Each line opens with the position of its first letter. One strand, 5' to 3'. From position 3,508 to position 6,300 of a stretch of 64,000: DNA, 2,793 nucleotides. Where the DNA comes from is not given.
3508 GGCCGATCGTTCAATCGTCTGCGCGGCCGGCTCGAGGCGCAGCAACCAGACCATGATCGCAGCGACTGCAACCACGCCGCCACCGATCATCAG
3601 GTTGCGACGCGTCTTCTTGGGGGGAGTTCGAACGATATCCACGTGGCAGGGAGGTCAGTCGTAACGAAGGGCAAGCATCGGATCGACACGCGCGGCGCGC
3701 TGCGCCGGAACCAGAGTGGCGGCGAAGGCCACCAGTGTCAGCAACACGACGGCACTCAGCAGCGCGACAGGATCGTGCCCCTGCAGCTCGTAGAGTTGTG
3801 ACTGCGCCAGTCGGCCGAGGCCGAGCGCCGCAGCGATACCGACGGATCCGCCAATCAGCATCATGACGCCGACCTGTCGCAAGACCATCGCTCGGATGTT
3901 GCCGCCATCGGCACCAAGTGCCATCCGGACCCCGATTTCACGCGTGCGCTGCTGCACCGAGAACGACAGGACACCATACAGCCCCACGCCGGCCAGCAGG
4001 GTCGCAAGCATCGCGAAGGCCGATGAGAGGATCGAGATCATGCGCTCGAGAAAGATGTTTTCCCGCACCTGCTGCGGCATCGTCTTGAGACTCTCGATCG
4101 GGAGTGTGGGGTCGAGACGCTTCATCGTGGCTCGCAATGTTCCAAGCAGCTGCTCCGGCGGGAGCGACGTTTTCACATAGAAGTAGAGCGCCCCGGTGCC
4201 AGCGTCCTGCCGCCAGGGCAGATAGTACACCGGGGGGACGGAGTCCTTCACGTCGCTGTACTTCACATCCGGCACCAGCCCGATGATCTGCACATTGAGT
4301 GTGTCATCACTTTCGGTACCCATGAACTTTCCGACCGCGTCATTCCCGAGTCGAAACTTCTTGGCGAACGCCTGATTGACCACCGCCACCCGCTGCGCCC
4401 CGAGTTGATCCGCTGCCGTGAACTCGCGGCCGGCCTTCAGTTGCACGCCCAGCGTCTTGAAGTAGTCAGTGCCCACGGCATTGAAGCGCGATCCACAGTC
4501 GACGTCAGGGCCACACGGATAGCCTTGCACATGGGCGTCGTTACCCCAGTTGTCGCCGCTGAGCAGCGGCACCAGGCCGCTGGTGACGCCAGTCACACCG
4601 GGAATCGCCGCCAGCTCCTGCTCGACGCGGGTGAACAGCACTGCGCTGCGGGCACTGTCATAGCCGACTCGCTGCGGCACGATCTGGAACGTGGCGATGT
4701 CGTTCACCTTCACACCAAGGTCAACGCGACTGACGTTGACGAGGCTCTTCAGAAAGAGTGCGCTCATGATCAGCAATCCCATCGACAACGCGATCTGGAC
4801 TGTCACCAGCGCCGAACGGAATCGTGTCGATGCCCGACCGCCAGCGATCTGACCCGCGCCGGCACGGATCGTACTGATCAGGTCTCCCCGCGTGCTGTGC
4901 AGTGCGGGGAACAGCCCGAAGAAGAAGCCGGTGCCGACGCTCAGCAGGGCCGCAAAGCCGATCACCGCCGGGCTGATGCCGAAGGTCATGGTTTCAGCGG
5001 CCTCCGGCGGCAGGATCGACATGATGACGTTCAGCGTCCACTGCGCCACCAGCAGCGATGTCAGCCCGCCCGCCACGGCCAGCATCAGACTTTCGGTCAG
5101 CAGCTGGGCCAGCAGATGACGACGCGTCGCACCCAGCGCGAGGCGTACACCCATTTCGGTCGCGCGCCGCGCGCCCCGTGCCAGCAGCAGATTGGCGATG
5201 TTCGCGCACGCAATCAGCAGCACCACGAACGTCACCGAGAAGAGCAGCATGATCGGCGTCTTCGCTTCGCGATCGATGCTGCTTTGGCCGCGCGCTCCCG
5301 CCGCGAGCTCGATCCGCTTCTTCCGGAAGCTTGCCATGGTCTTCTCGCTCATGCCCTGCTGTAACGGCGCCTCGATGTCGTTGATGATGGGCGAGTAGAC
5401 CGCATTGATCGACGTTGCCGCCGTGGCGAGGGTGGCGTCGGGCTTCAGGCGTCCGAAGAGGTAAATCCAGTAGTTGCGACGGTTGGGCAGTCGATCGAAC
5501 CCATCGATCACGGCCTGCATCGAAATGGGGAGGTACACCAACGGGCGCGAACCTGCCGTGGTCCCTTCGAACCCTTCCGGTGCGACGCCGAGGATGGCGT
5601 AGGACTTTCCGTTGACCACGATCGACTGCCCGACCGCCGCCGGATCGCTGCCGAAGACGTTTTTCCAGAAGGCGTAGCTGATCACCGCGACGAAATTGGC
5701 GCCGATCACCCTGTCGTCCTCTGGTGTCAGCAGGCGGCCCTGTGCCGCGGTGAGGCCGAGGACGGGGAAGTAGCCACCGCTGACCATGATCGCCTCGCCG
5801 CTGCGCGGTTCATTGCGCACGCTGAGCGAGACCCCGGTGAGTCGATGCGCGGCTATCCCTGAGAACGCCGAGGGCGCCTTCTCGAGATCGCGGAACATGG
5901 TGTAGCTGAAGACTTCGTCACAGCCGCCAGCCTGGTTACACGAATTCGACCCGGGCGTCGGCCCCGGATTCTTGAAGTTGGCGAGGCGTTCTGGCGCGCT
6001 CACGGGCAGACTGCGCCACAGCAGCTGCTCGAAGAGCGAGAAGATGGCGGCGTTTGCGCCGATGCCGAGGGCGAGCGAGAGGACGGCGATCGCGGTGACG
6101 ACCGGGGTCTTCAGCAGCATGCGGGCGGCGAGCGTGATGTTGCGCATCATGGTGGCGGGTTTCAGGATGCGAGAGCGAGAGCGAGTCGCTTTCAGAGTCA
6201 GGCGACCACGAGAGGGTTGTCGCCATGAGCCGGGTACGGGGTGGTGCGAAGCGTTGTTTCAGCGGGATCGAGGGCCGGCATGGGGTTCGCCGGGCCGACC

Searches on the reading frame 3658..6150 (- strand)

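Call 31: search_protein_families(library=pfam, proteins=[window:3658-6150:-], max_evalue=0.0001)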
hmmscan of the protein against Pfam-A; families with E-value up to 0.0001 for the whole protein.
window:3658-6150:- (831 aa): 2 families
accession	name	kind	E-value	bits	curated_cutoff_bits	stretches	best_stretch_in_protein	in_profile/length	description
PF12704.14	MacB_PCD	-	7.9e-36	124.7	27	2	19-250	1-206/207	MacB-like periplasmic core domain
PF02687.27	FtsX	-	9.7e-27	93.8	25.5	2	711-824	2-120/120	FtsX-like permease C-terminal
